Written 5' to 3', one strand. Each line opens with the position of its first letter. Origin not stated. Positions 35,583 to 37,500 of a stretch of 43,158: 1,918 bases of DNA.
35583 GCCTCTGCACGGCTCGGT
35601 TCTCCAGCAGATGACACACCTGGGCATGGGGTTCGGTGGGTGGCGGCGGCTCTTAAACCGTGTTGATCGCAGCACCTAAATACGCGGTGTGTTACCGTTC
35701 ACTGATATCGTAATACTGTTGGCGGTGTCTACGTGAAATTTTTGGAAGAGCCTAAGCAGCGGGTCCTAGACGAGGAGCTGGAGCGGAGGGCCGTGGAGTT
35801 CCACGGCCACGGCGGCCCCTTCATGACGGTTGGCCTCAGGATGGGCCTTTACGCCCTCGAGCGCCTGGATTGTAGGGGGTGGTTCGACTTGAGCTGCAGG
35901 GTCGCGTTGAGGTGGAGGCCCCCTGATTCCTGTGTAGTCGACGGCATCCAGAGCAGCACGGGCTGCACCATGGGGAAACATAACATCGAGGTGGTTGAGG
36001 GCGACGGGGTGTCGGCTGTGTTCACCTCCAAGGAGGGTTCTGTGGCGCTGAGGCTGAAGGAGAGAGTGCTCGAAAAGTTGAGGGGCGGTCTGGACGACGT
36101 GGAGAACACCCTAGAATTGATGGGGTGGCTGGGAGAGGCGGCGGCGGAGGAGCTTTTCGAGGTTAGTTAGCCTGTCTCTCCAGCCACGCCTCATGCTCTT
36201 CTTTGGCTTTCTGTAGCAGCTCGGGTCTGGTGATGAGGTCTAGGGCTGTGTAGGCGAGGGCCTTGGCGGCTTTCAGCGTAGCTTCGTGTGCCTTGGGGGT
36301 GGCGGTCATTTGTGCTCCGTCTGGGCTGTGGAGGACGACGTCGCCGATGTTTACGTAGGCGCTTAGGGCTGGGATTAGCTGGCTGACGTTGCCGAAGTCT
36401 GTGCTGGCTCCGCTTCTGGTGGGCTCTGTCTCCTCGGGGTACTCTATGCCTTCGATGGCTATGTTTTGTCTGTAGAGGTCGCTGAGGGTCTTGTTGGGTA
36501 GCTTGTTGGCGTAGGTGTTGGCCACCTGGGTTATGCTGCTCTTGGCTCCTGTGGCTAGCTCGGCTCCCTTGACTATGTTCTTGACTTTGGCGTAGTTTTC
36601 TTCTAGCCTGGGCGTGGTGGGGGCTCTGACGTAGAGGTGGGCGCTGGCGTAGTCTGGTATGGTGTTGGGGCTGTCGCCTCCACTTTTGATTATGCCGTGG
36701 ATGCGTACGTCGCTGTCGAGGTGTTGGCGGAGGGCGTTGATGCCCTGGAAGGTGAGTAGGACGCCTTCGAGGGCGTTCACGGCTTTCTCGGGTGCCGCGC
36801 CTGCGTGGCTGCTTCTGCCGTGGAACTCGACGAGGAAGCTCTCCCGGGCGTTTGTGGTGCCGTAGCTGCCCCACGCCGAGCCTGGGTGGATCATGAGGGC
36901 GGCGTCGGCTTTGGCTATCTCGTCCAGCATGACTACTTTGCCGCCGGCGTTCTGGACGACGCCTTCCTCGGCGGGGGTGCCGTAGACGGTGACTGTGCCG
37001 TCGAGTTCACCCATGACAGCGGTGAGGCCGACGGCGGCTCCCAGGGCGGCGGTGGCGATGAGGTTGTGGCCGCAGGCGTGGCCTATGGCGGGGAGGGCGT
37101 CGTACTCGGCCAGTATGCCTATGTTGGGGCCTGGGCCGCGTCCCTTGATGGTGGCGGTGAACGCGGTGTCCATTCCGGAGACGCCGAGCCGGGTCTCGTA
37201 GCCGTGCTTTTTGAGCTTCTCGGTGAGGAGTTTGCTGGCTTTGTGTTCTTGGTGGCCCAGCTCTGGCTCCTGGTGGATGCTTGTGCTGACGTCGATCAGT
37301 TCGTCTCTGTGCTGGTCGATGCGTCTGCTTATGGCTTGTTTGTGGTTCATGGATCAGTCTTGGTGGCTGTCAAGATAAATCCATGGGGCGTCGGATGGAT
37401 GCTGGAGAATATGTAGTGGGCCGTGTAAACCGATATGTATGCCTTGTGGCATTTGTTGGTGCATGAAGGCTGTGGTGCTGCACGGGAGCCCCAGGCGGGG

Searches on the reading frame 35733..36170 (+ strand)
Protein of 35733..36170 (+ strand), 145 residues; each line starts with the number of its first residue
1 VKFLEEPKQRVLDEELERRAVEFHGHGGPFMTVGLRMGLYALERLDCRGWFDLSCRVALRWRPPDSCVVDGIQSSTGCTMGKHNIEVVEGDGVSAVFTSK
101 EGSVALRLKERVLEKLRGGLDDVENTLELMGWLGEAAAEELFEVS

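Call 85: search_protein_families(library=pfam, proteins=[window:35733-36170:+], max_evalue=0.0001)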
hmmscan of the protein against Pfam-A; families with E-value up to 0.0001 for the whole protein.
window:35733-36170:+ (145 aa): 1 family
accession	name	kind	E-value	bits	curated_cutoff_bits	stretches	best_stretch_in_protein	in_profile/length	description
PF02663.19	FmdE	-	1.1e-17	64.8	22.9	1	23-131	1-96/133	FmdE, Molybdenum formylmethanofuran dehydrogenase operon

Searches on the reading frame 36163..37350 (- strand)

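Call 85: search_protein_families(library=pfam, proteins=[window:36163-37350:-], max_evalue=0.0001)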
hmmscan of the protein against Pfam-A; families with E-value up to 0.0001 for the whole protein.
window:36163-37350:- (395 aa): 2 families
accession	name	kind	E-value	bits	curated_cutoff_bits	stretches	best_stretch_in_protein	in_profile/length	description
PF07687.19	M20_dimer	-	5.6e-10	39.6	21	1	172-261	9-100/107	Peptidase dimerisation domain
PF01546.33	Peptidase_M20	-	2.7e-09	37.7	24.6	1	91-344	29-185/206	Peptidase family M20/M25/M40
